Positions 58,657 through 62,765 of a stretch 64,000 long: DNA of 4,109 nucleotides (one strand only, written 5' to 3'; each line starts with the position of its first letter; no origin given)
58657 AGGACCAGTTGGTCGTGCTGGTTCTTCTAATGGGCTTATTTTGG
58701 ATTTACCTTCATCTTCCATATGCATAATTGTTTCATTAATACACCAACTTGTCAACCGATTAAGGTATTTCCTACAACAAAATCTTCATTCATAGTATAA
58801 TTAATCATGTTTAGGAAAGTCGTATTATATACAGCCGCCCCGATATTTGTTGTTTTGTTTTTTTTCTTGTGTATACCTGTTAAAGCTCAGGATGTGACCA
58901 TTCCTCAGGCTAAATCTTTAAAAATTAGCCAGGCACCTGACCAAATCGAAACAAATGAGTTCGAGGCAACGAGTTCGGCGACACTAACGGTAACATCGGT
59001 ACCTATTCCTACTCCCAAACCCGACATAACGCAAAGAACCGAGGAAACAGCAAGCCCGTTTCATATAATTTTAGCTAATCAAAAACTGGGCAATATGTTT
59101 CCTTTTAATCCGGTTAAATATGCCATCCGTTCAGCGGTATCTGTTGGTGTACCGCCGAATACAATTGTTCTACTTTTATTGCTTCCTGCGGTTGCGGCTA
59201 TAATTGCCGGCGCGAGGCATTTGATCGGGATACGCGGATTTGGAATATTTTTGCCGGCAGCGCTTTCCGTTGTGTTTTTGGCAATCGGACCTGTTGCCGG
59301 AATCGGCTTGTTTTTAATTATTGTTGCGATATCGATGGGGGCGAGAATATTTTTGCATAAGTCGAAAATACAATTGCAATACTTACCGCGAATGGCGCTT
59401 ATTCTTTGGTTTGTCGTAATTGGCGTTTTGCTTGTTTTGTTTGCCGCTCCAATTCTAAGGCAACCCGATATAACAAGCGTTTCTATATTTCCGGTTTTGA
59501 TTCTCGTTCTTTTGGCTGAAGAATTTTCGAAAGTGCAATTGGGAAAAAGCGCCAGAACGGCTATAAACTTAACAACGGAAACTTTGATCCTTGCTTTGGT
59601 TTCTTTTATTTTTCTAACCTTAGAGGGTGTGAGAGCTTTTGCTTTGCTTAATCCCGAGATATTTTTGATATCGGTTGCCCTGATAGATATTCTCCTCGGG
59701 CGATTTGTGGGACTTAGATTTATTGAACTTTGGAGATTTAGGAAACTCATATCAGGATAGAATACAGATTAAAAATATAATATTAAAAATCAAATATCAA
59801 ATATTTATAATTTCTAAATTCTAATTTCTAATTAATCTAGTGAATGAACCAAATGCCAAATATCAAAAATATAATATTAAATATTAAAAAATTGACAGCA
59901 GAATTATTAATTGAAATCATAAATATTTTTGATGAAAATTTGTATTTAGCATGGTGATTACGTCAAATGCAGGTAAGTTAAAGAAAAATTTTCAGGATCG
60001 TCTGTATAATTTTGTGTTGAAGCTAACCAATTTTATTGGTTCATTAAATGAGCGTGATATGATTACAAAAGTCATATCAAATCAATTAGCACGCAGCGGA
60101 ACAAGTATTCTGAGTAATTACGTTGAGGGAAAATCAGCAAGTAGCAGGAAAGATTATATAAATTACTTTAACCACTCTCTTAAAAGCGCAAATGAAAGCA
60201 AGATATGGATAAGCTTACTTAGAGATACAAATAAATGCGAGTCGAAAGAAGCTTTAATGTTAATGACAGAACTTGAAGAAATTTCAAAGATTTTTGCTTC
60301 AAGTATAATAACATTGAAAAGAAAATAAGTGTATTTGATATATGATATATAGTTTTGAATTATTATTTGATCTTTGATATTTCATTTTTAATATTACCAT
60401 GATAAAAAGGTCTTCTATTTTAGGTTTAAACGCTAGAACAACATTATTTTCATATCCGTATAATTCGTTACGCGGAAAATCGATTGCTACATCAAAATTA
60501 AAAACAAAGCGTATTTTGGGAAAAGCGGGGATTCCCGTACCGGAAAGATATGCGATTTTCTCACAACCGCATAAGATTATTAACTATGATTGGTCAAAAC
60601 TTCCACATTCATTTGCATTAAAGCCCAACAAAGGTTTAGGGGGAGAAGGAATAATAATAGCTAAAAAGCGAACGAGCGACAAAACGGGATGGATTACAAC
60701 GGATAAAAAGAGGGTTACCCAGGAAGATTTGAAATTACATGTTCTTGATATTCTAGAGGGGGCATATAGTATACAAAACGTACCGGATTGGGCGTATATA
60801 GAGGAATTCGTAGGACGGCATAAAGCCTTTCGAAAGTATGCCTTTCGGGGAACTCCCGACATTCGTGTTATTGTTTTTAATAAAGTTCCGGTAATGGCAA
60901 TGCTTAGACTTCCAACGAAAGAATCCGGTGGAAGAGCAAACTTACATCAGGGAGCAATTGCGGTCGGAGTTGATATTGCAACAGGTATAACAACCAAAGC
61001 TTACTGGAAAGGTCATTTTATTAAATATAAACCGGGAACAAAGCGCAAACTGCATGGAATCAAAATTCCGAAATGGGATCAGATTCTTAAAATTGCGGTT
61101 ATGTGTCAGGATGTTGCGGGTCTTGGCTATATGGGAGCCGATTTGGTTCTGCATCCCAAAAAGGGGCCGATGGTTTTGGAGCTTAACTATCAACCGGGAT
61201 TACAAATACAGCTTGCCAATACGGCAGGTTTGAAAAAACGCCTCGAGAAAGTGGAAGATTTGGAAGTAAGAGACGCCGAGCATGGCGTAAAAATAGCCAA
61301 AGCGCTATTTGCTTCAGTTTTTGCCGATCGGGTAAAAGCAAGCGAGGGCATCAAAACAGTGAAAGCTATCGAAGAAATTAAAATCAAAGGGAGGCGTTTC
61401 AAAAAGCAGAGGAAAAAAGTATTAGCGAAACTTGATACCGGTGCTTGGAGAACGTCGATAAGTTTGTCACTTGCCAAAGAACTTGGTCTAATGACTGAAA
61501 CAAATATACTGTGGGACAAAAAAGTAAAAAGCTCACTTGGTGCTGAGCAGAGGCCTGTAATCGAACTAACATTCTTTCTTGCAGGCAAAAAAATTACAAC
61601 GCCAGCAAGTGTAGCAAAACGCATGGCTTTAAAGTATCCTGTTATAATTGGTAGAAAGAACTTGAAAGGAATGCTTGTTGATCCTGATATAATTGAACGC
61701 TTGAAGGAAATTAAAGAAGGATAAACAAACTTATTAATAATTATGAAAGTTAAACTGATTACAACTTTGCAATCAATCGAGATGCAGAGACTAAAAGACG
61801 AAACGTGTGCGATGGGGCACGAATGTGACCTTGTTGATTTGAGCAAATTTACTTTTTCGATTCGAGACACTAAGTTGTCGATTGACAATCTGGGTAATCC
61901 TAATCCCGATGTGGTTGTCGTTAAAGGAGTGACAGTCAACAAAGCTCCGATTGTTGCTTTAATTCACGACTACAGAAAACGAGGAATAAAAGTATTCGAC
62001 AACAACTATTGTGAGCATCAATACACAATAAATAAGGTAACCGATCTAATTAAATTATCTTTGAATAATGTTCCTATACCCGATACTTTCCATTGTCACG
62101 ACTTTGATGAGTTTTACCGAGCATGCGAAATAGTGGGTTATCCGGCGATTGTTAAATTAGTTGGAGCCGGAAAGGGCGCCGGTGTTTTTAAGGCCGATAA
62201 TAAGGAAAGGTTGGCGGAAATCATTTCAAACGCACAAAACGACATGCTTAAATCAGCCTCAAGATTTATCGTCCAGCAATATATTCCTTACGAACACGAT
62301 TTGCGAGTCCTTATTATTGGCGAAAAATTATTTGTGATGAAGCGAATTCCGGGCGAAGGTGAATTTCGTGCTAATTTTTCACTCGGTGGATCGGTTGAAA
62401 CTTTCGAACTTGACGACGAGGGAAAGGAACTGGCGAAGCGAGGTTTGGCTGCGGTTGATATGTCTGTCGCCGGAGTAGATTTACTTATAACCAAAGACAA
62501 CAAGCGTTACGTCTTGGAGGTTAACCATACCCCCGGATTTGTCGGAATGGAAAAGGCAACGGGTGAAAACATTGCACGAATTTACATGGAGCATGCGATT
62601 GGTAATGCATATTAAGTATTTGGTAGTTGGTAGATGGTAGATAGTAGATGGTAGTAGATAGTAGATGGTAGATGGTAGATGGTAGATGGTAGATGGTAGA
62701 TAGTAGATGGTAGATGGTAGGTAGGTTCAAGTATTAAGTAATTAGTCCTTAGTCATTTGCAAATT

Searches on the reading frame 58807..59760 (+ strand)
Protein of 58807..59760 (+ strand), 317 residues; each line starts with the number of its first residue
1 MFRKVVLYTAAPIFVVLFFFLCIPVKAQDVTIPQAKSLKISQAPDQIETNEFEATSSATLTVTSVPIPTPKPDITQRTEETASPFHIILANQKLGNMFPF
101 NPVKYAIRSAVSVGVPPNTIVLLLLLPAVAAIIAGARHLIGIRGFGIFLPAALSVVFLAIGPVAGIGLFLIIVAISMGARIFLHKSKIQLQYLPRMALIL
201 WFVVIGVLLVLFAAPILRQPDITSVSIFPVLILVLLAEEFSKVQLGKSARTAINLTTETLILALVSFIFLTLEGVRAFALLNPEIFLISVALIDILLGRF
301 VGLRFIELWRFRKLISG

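Call 10: search_protein_families(library=pfam, proteins=[window:58807-59760:+], max_evalue=0.01)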
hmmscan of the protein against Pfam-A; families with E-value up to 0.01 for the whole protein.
window:58807-59760:+ (317 aa): 1 family
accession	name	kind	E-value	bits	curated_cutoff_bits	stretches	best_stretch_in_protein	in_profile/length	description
PF14402.11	7TM_transglut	-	2.3e-23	83.4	25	1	121-314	57-247/248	7 transmembrane helices usually fused to an inactive transglutaminase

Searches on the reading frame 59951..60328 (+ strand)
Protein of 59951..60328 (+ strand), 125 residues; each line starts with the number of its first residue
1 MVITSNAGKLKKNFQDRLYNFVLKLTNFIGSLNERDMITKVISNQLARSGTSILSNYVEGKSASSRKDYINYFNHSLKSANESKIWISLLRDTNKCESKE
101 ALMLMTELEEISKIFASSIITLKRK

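Call 10: search_protein_families(library=pfam, proteins=[window:59951-60328:+], max_evalue=0.01)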
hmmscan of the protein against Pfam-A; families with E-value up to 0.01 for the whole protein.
window:59951-60328:+ (125 aa): 1 family
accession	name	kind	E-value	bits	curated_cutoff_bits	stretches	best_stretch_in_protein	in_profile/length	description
PF05635.17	23S_rRNA_IVP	-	4.7e-17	62.6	33.8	1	39-115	28-104/106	23S rRNA-intervening sequence protein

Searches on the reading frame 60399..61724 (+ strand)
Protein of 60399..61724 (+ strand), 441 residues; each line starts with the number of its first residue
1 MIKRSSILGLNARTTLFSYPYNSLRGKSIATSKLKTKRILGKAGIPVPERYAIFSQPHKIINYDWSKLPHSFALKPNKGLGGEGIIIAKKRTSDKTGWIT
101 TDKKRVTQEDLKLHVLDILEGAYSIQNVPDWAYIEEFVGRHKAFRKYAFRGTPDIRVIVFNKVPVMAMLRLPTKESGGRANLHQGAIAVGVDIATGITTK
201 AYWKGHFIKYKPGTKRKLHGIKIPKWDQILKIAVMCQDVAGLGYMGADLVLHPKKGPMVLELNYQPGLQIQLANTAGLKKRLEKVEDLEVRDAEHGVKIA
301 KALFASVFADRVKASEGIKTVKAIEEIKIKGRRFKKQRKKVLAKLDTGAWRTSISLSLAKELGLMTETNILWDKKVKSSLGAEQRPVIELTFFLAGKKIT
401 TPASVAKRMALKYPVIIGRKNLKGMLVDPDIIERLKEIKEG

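Call 10: search_protein_families(library=pfam, proteins=[window:60399-61724:+], max_evalue=0.01)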
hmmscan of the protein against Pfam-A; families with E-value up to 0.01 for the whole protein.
window:60399-61724:+ (441 aa): 7 families
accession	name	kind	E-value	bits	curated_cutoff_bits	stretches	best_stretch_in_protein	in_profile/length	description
PF14397.11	ATPgrasp_ST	-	5e-68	229.7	31.4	1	15-286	4-277/278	Sugar-transfer associated ATP-grasp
PF08443.16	RimK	-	4.1e-10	40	21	1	227-270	129-171/188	RimK-like ATP-grasp domain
PF05618.17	Zn_protease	-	2e-09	37.9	27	1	363-429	60-129/138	Putative ATP-dependent zinc protease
PF02655.19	ATP-grasp_3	-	8.6e-06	26.4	23.2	1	31-96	2-58/160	ATP-grasp domain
PF13975.11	gag-asp_proteas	-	0.004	18.2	28.2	0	339-369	8-38/92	gag-polyprotein putative aspartyl protease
PF13650.11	Asp_protease_2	-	0.0053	17.9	24.3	0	339-368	8-37/90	Aspartyl protease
PF02955.21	GSH-S_ATP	-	0.0057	16.5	23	0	154-192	85-123/175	Prokaryotic glutathione synthetase, ATP-grasp domain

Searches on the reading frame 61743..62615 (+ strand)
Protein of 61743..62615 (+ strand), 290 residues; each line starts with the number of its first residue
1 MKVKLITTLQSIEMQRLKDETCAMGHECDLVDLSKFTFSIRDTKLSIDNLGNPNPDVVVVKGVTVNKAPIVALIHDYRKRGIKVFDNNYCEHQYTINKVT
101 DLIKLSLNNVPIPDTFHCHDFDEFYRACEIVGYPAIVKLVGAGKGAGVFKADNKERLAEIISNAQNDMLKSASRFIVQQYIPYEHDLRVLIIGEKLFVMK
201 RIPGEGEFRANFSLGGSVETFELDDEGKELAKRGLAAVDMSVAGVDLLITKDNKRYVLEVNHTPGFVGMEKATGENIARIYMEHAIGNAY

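Call 10: search_protein_families(library=pfam, proteins=[window:61743-62615:+], max_evalue=0.01)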
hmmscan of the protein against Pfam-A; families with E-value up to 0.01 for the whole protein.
window:61743-62615:+ (290 aa): 11 families
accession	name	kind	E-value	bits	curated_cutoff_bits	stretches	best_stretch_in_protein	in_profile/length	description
PF08443.16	RimK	-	3.9e-29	102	21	1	105-279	11-182/188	RimK-like ATP-grasp domain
PF02955.21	GSH-S_ATP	-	2e-12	47.3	23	1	112-248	12-152/175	Prokaryotic glutathione synthetase, ATP-grasp domain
PF07478.18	Dala_Dala_lig_C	-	1.9e-10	41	24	1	122-267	26-179/204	D-ala D-ala ligase C-terminus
PF02655.19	ATP-grasp_3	-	1.2e-06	29.1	23.2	1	98-261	4-154/160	ATP-grasp domain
PF02222.28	ATP-grasp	-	2.8e-06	27.6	27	1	108-221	6-116/179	ATP-grasp domain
PF02786.22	CPSase_L_D2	-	1.1e-05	25.5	19.8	1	109-168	13-74/211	Carbamoyl-phosphate synthase L chain, ATP binding domain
PF14397.11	ATPgrasp_ST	-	0.00018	21.3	31.4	1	230-277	221-269/278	Sugar-transfer associated ATP-grasp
PF14398.11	ATPgrasp_YheCD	-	0.00067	19.4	26.8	0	244-278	207-241/255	YheC/D like ATP-grasp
PF18030.7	Rimk_N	-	0.0024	18.6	26.4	1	1-61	1-64/94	RimK PreATP-grasp domain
PF03133.20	TTL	-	0.005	16.5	20.1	0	243-267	238-262/292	Tubulin-tyrosine ligase family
PF02750.19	Synapsin_C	-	0.0067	16.4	22.5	1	88-261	8-175/203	Synapsin, ATP binding domain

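Call 17: find_encoding_contigs(protein=window:61743-62615:+, flank=6000, max_places=10)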
Protein window:61743-62615:+ (290 aa): no gene with exactly this product is on record in the collection.
